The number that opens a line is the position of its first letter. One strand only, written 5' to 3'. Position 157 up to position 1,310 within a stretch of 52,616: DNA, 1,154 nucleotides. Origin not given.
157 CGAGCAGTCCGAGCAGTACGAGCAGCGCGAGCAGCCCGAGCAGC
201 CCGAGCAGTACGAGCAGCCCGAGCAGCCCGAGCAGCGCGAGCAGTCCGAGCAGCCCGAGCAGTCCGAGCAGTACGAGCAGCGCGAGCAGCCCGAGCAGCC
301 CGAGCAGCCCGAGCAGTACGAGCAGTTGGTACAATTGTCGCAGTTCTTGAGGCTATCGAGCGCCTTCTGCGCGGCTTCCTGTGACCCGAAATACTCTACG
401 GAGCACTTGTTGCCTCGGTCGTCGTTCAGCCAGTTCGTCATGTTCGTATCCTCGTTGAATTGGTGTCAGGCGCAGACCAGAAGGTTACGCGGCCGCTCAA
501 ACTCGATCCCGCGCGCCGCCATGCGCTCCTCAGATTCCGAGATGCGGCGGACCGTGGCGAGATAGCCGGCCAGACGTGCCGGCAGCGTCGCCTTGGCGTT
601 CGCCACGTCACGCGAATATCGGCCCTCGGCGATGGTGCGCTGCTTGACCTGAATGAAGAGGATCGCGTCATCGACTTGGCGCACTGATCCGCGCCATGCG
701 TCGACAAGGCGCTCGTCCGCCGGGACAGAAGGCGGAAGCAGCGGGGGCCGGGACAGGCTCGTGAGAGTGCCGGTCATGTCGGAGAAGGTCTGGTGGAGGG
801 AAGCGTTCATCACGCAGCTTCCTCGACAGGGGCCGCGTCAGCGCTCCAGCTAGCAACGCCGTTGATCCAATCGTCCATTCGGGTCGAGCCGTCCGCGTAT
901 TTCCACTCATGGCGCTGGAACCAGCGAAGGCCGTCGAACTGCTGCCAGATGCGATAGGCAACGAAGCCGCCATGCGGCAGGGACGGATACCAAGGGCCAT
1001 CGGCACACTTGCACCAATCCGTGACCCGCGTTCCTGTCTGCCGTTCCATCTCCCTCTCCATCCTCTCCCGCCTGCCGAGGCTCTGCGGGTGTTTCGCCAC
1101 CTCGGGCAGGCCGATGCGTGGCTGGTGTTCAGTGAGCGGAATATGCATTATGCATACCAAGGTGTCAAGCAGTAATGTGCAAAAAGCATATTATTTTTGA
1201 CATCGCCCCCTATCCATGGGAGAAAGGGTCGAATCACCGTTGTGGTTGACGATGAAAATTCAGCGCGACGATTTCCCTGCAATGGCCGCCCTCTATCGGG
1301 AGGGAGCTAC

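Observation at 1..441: Junction-spanning early gene built on a 9-bp VNTR, with Cys at every third residue 33 times in a row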

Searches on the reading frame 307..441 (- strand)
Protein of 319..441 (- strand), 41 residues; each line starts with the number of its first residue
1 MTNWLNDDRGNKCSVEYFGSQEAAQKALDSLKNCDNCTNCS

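Call 8: search_protein_families(library=pfam, proteins=[window:319-441:-], max_evalue=1)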
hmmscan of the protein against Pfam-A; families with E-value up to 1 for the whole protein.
seq(41 aa): 3 families
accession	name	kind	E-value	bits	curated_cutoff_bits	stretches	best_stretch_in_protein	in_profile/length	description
PF16124.10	RecQ_Zn_bind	-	0.013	16.6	25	1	15-40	47-65/66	RecQ zinc-binding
PF08412.15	Ion_trans_N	-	0.047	13.7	27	1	11-26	10-25/44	Ion transport protein N-terminal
PF05036.18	SPOR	-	0.16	12.7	21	1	11-32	44-65/76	SPOR domain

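Call 9: search_protein_families(library=phrogs, proteins=[window:319-441:-], max_evalue=1)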
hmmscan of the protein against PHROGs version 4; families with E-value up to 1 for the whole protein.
seq(41 aa): 0 families

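Call 92: search_protein_families(library=pfam, alignment_id=A5, max_evalue=0.1)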
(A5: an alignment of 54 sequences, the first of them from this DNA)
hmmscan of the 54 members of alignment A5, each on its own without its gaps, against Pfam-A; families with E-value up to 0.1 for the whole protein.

A. member 1, seq(45 aa): 2 families
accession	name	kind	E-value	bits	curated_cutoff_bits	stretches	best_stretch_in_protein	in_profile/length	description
PF08412.15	Ion_trans_N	-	0.063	13.3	27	1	11-26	10-25/44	Ion transport protein N-terminal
PF16124.10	RecQ_Zn_bind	-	0.094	13.9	25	0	15-40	47-65/66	RecQ zinc-binding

B. families by the number of members that match (of 54 scanned): 12 families
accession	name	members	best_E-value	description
PF16124.10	RecQ_Zn_bind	7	0.0091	RecQ zinc-binding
PF05036.18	SPOR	7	0.017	SPOR domain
PF08412.15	Ion_trans_N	6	0.0084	Ion transport protein N-terminal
PF07106.19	TBPIP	4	0.019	TBPIP/Hop2 winged helix domain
PF00847.26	AP2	3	0.013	AP2 domain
PF12797.12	Fer4_2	2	0.015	4Fe-4S binding domain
PF22129.1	CjCas9_WED-like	1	0.00046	CRISPR-associated endonuclease CjCas9 wedge domain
PF08777.17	RRM_3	1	0.031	RNA binding motif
PF11228.13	DUF3027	1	0.035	Protein of unknown function (DUF3027)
PF10309.14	NCBP3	1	0.064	Nuclear cap-binding protein subunit 3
PF05187.19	Fer4_ETF_QO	1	0.064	Electron transfer flavoprotein-ubiquinone oxidoreductase, 4Fe-4S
PF24024.1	DUF7336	1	0.083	Domain of unknown function (DUF7336)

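Call 93: search_solved_structures(query=A5, max_evalue=10, show_alignments=3)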
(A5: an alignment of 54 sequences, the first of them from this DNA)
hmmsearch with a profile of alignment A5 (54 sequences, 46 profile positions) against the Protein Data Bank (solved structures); distinct sequences matched with E-value up to 10: 19.
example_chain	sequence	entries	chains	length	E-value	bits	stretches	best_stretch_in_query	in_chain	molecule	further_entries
6i39_A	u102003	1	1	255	0.0074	19.3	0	3-14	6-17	v31Pizza6-AYW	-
6i38_A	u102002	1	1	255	0.0094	19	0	3-14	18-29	nv2Pizza6-AYW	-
6i37_A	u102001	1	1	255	0.0094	19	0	3-14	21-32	nv1Pizza6-AYW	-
6i3b_A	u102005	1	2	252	0.015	18.4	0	3-14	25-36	cPizza6-AYW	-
6f0q_A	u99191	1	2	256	0.016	18.2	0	3-14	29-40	Pizza6-AYW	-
6i3a_A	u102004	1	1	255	0.033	17.2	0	3-14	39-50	v22Pizza6-AYW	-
6f0s_A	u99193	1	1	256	0.29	14.2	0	3-14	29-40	Pizza6-SYW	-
7zph_A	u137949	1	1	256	0.47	13.5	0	3-14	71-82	Pizza6-TNK-RSH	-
7zpw_A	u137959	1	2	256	0.47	13.5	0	3-14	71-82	Pizza6-TSK-TSH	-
7zqg_A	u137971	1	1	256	0.58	13.2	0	3-14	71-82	Pizza6-KSH-TSH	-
7zq2_A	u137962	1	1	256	0.58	13.2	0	3-14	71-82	Pizza6-RSH-TSH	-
7zcj_A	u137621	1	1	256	0.59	13.2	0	3-14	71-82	Pizza6-TNH-TSH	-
8grq_M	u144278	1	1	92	0.73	12.9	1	19-40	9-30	BRCA1-associated RING domain protein 1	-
7lyb_N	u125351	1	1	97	0.81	12.8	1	19-40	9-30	BRCA1-associated RING domain protein 1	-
7jzv_B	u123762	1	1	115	1.1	12.4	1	19-40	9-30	BRCA1-associated RING domain protein 1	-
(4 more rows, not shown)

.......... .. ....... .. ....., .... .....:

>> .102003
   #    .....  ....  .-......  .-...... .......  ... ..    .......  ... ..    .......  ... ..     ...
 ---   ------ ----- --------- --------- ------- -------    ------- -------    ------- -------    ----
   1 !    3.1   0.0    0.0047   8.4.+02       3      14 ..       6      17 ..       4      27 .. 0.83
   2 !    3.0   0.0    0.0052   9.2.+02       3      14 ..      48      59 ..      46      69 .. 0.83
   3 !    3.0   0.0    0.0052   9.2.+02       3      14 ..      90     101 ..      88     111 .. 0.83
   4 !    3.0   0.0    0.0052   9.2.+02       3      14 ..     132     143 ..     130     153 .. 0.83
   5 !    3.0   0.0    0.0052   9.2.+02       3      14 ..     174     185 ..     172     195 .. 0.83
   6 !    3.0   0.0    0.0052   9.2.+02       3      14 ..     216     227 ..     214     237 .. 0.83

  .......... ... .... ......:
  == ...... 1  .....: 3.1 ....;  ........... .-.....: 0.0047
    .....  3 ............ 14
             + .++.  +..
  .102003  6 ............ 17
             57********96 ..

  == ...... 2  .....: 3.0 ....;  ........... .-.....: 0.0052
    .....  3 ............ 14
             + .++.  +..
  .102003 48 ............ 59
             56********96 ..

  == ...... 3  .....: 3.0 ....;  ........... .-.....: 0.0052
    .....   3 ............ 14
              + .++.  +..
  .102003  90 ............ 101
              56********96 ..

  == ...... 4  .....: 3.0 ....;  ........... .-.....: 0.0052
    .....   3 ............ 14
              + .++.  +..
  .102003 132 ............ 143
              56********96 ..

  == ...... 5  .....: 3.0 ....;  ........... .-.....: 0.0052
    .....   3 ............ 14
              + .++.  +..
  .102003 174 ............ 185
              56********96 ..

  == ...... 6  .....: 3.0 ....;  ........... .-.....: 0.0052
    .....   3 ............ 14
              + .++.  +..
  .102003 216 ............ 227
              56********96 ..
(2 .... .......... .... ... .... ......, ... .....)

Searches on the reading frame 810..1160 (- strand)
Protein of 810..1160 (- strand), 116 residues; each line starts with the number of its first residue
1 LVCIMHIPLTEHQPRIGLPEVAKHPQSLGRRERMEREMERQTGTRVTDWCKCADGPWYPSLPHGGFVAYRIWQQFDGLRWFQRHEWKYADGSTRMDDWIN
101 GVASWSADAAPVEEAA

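Call 41: search_protein_families(library=phrogs, proteins=[window:810-1160:-], max_evalue=0.001)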
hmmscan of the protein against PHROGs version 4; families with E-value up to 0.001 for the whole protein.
window:810-1160:- (116 aa): 1 family
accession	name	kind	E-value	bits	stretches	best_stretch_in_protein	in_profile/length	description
phrog_23631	-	unknown function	0.00016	22.8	1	44-113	6-73/94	-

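Call 42: search_protein_families(library=pfam, proteins=[window:810-1160:-], max_evalue=0.001)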
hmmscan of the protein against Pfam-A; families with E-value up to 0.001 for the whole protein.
window:810-1160:- (116 aa): 0 families
